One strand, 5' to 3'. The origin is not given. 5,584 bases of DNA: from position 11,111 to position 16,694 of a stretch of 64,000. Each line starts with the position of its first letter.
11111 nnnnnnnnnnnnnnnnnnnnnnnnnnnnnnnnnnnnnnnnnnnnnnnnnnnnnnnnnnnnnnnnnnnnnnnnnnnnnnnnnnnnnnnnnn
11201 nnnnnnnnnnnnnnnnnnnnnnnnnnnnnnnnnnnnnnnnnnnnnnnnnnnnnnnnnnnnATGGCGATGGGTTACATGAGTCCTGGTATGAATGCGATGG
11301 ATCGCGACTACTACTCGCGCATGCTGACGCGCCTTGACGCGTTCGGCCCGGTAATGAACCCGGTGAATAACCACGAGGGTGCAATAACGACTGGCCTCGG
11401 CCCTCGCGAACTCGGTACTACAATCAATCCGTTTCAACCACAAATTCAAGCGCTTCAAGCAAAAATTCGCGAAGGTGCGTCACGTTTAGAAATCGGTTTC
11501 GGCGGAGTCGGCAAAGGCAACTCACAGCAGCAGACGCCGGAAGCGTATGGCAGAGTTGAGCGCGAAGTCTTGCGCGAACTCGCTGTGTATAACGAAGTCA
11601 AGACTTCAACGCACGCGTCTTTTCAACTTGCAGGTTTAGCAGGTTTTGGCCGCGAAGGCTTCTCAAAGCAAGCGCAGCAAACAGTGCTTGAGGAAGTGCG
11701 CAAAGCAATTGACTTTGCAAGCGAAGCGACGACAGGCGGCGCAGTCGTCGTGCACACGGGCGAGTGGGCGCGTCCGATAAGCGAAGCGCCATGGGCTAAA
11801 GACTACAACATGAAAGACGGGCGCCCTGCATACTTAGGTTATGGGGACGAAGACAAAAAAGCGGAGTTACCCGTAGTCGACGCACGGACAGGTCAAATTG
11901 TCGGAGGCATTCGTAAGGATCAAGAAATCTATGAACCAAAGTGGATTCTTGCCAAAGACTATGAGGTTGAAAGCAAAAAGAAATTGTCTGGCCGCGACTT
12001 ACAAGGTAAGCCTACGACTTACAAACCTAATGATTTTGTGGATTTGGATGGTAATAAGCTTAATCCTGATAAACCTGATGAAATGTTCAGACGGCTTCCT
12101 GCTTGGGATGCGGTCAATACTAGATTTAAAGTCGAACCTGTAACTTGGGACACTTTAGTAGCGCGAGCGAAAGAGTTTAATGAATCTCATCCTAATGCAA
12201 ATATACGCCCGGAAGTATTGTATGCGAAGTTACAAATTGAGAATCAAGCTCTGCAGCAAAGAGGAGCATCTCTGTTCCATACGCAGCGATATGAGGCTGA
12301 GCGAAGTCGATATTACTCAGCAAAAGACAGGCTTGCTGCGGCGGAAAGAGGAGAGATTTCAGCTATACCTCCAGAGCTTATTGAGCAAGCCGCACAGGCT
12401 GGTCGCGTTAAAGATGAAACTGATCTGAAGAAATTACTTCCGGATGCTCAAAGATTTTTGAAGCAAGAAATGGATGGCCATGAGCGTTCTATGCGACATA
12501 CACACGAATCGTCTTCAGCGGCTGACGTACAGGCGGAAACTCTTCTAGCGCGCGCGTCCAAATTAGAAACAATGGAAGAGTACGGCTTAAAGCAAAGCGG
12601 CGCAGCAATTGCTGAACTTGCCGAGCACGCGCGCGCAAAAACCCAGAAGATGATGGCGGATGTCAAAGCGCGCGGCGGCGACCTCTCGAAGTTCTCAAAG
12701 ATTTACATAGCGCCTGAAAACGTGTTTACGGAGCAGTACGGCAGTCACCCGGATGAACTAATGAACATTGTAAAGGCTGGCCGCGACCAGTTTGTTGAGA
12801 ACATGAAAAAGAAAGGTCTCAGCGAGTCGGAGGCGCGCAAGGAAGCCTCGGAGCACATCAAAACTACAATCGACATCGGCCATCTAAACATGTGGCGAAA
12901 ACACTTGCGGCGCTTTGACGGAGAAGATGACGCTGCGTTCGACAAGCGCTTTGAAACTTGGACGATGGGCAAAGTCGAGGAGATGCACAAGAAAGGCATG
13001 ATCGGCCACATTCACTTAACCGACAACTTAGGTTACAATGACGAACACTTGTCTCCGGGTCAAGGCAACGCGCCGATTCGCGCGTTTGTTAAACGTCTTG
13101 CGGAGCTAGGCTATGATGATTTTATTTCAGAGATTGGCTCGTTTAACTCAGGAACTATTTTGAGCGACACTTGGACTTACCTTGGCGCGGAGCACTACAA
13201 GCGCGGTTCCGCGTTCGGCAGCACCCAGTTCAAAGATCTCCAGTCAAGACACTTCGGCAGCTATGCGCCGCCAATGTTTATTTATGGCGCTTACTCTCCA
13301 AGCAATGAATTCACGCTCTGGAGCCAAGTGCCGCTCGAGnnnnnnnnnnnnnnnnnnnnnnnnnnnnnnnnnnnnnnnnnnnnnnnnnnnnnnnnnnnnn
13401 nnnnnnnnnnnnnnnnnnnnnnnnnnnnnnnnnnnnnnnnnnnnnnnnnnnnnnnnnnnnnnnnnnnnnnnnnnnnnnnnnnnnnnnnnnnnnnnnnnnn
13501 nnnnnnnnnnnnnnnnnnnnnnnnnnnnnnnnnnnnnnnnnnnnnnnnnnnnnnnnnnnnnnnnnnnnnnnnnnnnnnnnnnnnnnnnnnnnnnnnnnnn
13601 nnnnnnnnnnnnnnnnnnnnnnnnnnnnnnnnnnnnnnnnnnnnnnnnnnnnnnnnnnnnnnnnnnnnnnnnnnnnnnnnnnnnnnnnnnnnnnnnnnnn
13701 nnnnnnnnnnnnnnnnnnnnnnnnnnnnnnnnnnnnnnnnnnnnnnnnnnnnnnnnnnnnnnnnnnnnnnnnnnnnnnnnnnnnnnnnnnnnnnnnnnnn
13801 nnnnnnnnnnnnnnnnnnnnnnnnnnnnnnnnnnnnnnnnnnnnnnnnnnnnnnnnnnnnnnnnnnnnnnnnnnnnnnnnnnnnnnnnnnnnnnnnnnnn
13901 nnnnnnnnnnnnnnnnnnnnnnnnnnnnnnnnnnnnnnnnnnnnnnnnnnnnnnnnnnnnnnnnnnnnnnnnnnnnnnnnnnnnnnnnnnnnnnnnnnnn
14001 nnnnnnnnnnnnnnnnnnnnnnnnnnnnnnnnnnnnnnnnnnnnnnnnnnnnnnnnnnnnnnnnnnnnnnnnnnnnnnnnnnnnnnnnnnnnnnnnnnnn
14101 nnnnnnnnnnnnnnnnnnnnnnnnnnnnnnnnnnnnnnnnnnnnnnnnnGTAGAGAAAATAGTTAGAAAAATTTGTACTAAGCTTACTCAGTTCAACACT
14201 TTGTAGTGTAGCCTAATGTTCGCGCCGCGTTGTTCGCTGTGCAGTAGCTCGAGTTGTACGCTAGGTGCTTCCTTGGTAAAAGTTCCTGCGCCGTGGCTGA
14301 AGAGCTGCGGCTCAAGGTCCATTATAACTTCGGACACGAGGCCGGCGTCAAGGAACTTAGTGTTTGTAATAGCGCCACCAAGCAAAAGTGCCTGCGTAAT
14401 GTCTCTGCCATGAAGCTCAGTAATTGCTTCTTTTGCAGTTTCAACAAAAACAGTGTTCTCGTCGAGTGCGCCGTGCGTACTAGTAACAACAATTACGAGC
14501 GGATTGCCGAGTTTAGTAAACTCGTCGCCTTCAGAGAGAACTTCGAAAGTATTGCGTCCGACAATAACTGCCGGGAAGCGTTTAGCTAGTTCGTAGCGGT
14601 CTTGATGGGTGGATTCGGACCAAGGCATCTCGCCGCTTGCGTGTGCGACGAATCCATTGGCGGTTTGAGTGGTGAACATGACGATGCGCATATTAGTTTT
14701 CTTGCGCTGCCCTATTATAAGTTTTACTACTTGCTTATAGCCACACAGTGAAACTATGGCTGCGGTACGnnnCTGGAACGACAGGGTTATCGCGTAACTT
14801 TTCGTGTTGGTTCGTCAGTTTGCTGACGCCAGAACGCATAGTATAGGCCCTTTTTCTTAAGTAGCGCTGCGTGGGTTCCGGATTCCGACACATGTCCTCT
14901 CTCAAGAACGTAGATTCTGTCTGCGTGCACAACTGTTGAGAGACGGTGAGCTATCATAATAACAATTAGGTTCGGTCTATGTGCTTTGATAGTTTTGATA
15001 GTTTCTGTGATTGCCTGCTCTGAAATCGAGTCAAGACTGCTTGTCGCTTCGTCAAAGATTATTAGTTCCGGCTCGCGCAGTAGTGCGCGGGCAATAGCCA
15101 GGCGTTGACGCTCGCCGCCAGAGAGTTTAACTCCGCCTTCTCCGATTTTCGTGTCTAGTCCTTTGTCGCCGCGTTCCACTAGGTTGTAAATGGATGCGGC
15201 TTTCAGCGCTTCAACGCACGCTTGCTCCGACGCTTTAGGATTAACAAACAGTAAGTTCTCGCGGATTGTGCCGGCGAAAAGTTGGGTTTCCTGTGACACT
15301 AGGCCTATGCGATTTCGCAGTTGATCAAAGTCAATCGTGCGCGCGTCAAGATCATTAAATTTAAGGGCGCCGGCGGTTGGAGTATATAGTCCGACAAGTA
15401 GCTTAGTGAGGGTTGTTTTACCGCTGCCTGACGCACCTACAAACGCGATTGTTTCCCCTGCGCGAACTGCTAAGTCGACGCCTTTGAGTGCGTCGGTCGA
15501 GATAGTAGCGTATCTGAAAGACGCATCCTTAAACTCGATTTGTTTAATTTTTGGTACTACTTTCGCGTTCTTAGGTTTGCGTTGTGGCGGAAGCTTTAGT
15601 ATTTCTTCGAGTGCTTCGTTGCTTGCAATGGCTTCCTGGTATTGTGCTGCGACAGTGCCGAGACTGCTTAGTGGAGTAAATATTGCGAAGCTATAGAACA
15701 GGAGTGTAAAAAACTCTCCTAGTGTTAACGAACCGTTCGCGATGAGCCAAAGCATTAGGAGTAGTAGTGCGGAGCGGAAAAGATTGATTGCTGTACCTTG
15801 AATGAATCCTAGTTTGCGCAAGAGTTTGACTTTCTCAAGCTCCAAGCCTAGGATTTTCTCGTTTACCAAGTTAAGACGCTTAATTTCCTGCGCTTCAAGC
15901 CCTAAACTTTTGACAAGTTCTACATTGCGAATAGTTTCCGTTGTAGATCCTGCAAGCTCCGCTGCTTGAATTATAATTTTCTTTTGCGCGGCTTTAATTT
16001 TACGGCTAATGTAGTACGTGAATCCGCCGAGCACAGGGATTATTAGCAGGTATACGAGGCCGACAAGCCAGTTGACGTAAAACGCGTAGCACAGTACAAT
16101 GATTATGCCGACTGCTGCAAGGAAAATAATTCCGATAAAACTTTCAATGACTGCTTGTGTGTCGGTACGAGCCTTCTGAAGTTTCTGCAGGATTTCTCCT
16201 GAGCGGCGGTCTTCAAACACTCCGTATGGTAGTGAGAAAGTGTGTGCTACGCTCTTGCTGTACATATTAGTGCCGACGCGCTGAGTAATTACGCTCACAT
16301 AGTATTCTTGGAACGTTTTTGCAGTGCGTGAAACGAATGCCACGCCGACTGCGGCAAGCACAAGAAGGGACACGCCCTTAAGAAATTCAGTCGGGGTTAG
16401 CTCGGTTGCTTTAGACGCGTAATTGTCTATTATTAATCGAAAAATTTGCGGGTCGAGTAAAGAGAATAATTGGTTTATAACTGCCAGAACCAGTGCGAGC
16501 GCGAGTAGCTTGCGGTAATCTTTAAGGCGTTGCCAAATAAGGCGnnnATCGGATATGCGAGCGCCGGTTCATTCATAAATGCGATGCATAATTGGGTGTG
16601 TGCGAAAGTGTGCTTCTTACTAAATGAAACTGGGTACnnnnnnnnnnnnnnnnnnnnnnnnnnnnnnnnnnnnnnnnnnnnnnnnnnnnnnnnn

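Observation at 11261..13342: Endonuclease IV-type metal site preserved but split by an insertion of about 285-300 residues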

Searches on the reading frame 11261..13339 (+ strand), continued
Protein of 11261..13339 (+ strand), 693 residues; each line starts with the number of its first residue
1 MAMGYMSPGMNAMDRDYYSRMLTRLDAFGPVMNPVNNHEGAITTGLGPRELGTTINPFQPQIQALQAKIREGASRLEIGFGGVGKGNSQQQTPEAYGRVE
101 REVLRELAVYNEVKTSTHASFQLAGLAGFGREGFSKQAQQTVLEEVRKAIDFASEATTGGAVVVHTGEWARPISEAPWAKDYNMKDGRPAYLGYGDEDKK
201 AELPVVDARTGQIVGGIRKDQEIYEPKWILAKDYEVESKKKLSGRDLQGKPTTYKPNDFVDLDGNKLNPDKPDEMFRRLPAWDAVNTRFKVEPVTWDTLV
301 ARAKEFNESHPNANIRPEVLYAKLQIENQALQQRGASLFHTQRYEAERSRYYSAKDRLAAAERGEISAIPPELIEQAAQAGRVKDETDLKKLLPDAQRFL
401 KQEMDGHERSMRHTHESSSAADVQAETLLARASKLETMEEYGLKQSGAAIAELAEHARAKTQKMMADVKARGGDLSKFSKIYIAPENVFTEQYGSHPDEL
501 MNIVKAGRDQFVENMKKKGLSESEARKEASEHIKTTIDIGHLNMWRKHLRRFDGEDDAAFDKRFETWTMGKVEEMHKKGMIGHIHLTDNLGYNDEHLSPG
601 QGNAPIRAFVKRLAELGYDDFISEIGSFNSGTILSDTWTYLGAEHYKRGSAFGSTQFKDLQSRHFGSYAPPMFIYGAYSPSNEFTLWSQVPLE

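Call 51: find_related_loci(query=A1, collection=genome_contigs, flank=6000)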
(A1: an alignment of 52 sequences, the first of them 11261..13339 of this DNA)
Query A1 (693 aa) in genome_contigs; peptide patterns used: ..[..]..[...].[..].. (x = any residue, [..] = any of these).
337 stretches matched a pattern; 332 encode a relative of the query (tblastn E <= 1e-3); the best 80 are kept; 80 distinct loci.
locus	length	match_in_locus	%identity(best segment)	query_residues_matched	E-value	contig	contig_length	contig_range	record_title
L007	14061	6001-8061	46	12-693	0e+0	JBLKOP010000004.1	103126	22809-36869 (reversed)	MAG: Candidatus Woesearchaeota archaeon isolate MAG.96 NODE_569_length_103126_cov_48.891032, whole genome shotgun sequen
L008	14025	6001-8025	45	12-693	3e-172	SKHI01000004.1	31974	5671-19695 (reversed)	MAG: Candidatus Woesearchaeota archaeon isolate CSBr16_197 CSBr16-690, whole genome shotgun sequence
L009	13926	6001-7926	43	46-693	1e-168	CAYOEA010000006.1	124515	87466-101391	MAG TPA_asm: uncultured Methanosarcinales archaeon isolate binchicken_co47_10 genome assembly, contig: NODE_71_length_12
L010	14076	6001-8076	41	1-693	8e-167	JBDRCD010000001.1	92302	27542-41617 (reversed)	MAG: archaeon isolate MEGAHIT-group-1.168 k141_12376052, whole genome shotgun sequence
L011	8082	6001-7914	43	43-693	6e-166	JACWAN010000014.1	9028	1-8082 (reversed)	MAG: Candidatus Woesearchaeota archaeon isolate A_NAN_12 k141_51606, whole genome shotgun sequence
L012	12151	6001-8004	41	11-693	7e-168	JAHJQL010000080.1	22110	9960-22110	MAG: Nanoarchaeota archaeon isolate OS_PC_MetaG.mb.107 OS_PC_MetaG.mb.107_k141_655977, whole genome shotgun sequence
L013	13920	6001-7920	44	44-693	7e-164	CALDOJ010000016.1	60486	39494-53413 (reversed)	MAG TPA_asm: Candidatus Woesearchaeota archaeon isolate ERR2206790_bin.73_CONCOCT_v1.1_MAG genome assembly, contig: ERZ8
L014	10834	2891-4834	43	34-693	8e-163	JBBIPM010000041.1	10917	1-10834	MAG: Candidatus Woesearchaeota archaeon isolate PGF172224_bin_302 NODE_2146_length_10917_cov_7.830418, whole genome shot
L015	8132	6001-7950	42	31-693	2e-162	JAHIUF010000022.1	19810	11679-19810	MAG: Nanoarchaeota archaeon isolate MM_PC_MetaG.mb.241 MM_PC_MetaG.mb.241_k141_530127, whole genome shotgun sequence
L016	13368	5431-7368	42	29-693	1e-161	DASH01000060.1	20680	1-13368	MAG TPA_asm: Candidatus Woesearchaeota archaeon UBA153 UBA153_contig_25066, whole genome shotgun sequence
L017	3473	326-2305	43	26-693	4e-169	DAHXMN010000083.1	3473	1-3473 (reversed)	MAG TPA_asm: Candidatus Woesearchaeota archaeon isolate clean1619 NODE_83_length_3473_cov_1.562132, whole genome shotgun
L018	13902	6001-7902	43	44-693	3e-161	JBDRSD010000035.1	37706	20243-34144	MAG: Nanoarchaeota archaeon isolate MEGAHIT-group-3.127 k141_367796, whole genome shotgun sequence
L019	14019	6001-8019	41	5-693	2e-159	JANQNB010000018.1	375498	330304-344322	MAG: Candidatus Nanoarchaeia archaeon isolate PL23a_bin.69 k99_6486749, whole genome shotgun sequence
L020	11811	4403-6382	42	11-693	9e-159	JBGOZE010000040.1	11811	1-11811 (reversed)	MAG: Candidatus Nanoarchaeia archaeon isolate OBJ_0618_130150_25 k141_5248819_length_11811_cov_10.0000, whole genome sho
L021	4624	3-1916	42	44-693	5e-162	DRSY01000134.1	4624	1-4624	MAG TPA_asm: Candidatus Woesearchaeota archaeon isolate HyVt-71 Ga0136651_10012686, whole genome shotgun sequence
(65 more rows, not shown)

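Call 55: search_protein_families(library=pfam, proteins=[L001:10042-10842:-, L003:9919-10743:+, L001:7351-7995:+, L004:4900-5577:+], max_evalue=1)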
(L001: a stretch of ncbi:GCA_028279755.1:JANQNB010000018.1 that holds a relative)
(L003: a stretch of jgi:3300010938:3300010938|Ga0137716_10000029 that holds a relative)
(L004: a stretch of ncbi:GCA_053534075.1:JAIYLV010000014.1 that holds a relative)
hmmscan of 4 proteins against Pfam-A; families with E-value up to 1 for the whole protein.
L001:10042-10842:- (266 aa): 4 families
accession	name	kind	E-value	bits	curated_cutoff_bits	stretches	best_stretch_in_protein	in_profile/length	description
PF14792.12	DNA_pol_B_palm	-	0.00046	20.9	25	1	41-72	27-60/113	DNA polymerase beta palm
PF18765.7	Polbeta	-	0.00051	20.6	26.9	1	38-76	13-53/93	Polymerase beta, Nucleotidyltransferase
PF01909.29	NTP_transf_2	-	0.00095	20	21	1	29-68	3-45/93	Nucleotidyltransferase domain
PF07821.18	Alpha-amyl_C2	-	0.14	12.9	27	1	162-192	7-35/60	Alpha-amylase C-terminal beta-sheet domain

L003:9919-10743:+ (275 aa): 4 families
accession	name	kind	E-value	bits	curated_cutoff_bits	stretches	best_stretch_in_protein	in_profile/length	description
PF18765.7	Polbeta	-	0.0023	18.5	26.9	1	45-99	7-58/93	Polymerase beta, Nucleotidyltransferase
PF01909.29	NTP_transf_2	-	0.0025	18.6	21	1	37-77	4-44/93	Nucleotidyltransferase domain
PF14910.11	MMS22L_N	-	0.033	13.1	27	1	145-202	153-212/708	S-phase genomic integrity recombination mediator, N-terminal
PF09882.14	DUF2109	-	0.036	14.5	23.1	1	15-63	18-65/76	Predicted membrane protein (DUF2109)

L001:7351-7995:+ (215 aa): 1 family
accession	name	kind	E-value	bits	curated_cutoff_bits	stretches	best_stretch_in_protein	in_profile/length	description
PF03710.21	GlnE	-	0.54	10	24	1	30-88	13-72/252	Glutamate-ammonia ligase adenylyltransferase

L004:4900-5577:+ (226 aa): 2 families
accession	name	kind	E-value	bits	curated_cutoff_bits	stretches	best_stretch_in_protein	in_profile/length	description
PF15127.11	SmAKAP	-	0.16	13.4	27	1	82-144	12-74/97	Small membrane A-kinase anchor protein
PF09518.16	RE_HindIII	-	0.38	10.4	25.3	0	6-38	245-278/285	HindIII restriction endonuclease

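Call 72: fold_search(model_id=the predicted structure, library=viral)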
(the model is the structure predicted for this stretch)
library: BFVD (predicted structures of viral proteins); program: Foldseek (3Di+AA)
matches with E <= 10: 543; with E <= 0.001: 0
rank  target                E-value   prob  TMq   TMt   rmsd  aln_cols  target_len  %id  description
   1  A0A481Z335            1.5e-02  0.99  0.14  0.20   9.5       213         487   13  AP (Apurinic) endonuclease family 2 [Pithovirus LCPAC101]
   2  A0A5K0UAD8            2.3e-02  1.00  0.14  0.23   2.7       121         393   18  Apurinic endonuclease [Yasminevirus sp. GU-2018]
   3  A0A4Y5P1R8            2.8e-02  0.85  0.14  0.09  28.1       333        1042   13  Putative EPS-depolymerase [Pantoea phage vB_PagS_AAS21]
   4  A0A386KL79            6.0e-02  0.82  0.14  0.23  16.6       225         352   16  Uncharacterized protein [Microbacterium phage Burro]
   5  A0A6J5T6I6            6.3e-02  0.47  0.08  0.14  15.0       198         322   16  Uncharacterized protein [uncultured Caudovirales phage]
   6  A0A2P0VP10            8.6e-02  0.20  0.09  0.12  26.0       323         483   12  Uncharacterized protein [Tetraselmis virus 1]
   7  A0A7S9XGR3            9.5e-02  0.06  0.06  0.04  42.8       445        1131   12  Uncharacterized protein [Virus NIOZ-UU157]
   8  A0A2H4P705            1.1e-01  0.11  0.10  0.09  35.4       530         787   10  GDSL-like lipase [Pseudomonas phage nickie]
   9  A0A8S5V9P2            1.2e-01  0.21  0.10  0.11  55.4       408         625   13  STRUCTURAL MAINTENANCE OF CHROMOSOMES PROTEIN [Ackermannviridae sp. ctUml7]
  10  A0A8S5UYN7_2          1.4e-01  0.51  0.10  0.09  13.9       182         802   16  Endosialidase chaperone [Siphoviridae sp. ctkKt3]
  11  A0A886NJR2            1.5e-01  0.97  0.12  0.27   4.7       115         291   14  (no name in the UniProt tables at hand)
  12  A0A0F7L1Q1            1.6e-01  0.25  0.13  0.14  39.3       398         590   12  Rad50/SbcC-type AAA domain-containing protein [uncultured marine virus]
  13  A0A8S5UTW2            1.8e-01  0.08  0.08  0.08  21.6       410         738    9  Uncharacterized protein [Myoviridae sp. ctYA416]
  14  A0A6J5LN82            1.9e-01  0.23  0.11  0.17  39.2       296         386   14  Uncharacterized protein (Fragment) [uncultured Caudovirales phage]
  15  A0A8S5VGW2            2.0e-01  0.23  0.11  0.17  25.0       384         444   12  Uncharacterized protein [Myoviridae sp. ctkfK18]
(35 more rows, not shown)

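Call 78: search_protein_families(library=padloc, proteins=[window:11261-13339:+], max_evalue=0.01)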
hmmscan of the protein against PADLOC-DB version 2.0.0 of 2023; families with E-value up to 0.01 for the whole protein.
window:11261-13339:+ (693 aa): 0 families

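Call 82: search_protein_families(library=ncbifam, proteins=[L001:10042-10842:-], max_evalue=0.1)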
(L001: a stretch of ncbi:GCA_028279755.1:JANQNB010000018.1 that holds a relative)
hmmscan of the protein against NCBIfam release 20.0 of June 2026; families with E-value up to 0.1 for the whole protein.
L001:10042-10842:- (266 aa): 3 families
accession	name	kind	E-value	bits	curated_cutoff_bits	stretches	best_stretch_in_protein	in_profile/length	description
NF047752.1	MntA_antitoxin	equivalog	0.009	15.9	60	1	38-69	7-40/106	type VII toxin-antitoxin system MntA family adenylyltransferase antitoxin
NF051895.1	anti_phage_HalB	equivalog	0.021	14.4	190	1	42-69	3-31/211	anti-phage Hailong system nucleotidyltransferase HalB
TIGR02111.1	PQQ_syn_pqqC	equivalog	0.081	12.3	240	0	158-195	196-233/239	pyrroloquinoline-quinone synthase PqqC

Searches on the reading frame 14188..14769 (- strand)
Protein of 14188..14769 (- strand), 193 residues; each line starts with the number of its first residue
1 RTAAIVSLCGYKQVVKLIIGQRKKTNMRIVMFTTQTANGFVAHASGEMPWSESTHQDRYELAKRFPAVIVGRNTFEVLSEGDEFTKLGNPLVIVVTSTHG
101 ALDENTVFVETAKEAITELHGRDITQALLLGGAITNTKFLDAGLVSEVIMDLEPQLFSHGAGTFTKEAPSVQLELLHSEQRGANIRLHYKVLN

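Call 19: search_protein_families(library=pfam, proteins=[window:14188-14769:-], max_evalue=0.01)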
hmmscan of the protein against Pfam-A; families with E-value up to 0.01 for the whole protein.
window:14188-14769:- (193 aa): 2 families
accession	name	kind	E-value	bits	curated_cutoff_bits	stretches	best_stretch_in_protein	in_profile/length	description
PF01872.23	RibD_C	-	6.5e-13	49.4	24.1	1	29-185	3-195/197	RibD C-terminal domain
PF00186.24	DHFR_1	-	0.0015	18.7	25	1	32-137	5-102/159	Dihydrofolate reductase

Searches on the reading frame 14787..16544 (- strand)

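Call 69: search_protein_families(library=pfam, proteins=[window:14787-16544:-], max_evalue=0.0001)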
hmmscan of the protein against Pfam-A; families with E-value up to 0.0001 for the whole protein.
window:14787-16544:- (585 aa): 3 families
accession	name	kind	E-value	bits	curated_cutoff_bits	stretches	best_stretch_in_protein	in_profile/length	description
PF00664.28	ABC_membrane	-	1.1e-34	120.8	28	1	15-292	2-274/274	ABC transporter transmembrane region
PF00005.33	ABC_tran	-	1e-32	114.1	25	1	353-502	1-137/137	ABC transporter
PF02463.25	SMC_N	-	6.3e-05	22.9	40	0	455-547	135-211/220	RecF/RecN/SMC N terminal domain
